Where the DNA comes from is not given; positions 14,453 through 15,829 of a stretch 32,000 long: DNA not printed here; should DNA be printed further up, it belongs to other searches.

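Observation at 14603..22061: Methylase + DUF499 ATPase module without PglZ, helicase or REase, abutted by a beta-CASP nuclease: candidate minimal BREX-like defence system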

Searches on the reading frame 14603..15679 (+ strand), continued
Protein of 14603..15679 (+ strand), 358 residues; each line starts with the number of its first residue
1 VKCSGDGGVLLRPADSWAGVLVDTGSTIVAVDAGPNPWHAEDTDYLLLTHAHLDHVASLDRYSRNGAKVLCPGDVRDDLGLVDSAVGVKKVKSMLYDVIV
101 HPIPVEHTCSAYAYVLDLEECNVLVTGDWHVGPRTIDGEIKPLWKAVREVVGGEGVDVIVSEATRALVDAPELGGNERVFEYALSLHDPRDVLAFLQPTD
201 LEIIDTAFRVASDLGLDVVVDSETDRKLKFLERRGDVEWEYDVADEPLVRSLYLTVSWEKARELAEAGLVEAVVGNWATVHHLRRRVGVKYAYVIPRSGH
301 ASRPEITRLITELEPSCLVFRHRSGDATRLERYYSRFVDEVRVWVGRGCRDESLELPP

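Call 103: find_related_loci(query=A2, collection=viral_contigs, flank=10000)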
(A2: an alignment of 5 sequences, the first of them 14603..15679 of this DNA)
Query A2 (358 aa) in viral_contigs; peptide patterns used: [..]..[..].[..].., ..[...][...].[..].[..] (x = any residue, [..] = any of these).
48 stretches matched a pattern; 4 encode a relative of the query (tblastn E <= 1e-3); 4 distinct loci.
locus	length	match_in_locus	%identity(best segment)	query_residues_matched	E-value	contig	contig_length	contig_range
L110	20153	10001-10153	39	18-65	1e-6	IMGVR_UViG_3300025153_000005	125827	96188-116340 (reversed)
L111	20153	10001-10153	39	18-65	1e-6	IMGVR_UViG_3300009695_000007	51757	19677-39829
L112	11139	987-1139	39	18-65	1e-6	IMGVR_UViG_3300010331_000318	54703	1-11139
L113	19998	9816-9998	33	11-64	2e-4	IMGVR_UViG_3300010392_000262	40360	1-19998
